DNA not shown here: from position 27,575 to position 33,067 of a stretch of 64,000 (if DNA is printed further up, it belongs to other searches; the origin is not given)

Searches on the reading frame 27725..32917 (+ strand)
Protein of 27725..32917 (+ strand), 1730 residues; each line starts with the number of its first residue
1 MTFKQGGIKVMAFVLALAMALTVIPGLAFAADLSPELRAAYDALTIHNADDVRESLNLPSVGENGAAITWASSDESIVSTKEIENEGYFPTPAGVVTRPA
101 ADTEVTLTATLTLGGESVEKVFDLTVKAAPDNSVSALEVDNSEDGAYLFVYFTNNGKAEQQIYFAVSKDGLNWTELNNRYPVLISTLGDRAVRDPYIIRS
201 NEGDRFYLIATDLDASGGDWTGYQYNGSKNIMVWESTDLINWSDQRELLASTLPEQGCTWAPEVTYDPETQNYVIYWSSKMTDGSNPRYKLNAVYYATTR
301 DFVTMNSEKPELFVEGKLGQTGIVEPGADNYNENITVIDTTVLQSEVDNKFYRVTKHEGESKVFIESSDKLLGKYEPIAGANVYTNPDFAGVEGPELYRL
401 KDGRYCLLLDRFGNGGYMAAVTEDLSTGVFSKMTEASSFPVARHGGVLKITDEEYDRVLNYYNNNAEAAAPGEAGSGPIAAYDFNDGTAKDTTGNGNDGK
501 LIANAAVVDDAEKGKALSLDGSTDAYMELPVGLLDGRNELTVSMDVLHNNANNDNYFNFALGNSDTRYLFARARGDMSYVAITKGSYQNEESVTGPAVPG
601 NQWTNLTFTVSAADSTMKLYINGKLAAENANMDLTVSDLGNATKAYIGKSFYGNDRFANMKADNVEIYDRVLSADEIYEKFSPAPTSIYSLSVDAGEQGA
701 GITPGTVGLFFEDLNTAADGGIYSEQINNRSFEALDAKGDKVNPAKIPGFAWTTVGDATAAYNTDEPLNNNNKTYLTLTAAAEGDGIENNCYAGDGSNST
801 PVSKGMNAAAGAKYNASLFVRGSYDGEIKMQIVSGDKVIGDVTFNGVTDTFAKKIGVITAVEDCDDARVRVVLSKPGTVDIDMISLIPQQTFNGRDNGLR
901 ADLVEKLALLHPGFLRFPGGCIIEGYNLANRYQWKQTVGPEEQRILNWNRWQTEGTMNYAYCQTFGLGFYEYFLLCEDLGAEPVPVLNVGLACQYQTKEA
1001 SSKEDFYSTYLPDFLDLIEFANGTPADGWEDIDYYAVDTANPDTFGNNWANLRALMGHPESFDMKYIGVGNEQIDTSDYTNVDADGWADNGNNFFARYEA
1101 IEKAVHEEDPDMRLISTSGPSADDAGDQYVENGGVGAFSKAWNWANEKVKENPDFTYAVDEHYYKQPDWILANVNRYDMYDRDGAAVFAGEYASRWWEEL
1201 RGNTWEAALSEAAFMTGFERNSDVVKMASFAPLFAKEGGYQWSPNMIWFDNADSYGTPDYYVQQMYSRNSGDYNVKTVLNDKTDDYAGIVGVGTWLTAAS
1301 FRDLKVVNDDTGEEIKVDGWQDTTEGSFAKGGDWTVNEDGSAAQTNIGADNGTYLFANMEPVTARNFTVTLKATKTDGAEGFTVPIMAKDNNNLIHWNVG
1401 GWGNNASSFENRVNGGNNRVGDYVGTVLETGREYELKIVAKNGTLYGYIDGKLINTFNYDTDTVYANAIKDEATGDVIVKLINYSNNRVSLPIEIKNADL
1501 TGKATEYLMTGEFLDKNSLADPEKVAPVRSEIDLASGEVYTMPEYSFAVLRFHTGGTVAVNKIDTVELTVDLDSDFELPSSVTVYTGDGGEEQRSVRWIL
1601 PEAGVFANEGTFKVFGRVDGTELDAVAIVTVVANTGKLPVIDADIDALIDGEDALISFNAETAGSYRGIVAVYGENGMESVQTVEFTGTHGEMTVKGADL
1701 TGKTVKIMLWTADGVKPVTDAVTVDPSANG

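Call 16: search_protein_families(library=pfam, proteins=[window:27725-32917:+], max_evalue=0.001)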
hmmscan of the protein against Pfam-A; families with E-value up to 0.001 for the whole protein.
window:27725-32917:+ (1730 aa): 8 families
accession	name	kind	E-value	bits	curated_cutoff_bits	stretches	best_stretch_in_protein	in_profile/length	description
PF22848.2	ASD1_dom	-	2.8e-40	138.8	22.2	1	907-1193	3-239/239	Alpha-L-arabinofuranosidase 1 domain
PF06964.18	Alpha-L-AF_C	-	1.4e-31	110.4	27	1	1190-1546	1-165/165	Alpha-L-arabinofuranosidase C-terminal domain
PF13385.13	Laminin_G_3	-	2.9e-22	79.9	27.6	1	522-677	2-150/151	Concanavalin A-like lectin/glucanases superfamily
PF20578.4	aBig_2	-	4.4e-17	62.1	27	1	39-128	3-88/89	Atrophied bacterial Ig domain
PF07532.17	Big_4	-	3.5e-09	36.5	22.1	1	1563-1621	1-59/59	Bacterial Ig-like domain (group 4)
PF02973.23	Sialidase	-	3.6e-07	30.3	26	1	548-680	54-184/189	Sialidase, N-terminal domain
PF00251.26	Glyco_hydro_32N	-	1.3e-06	28.7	22.1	1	135-298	73-225/307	Glycosyl hydrolases family 32 N-terminal domain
PF22925.3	TS_C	-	0.00049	20.2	27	0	612-674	139-201/202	Trans-sialidase, C-terminal domain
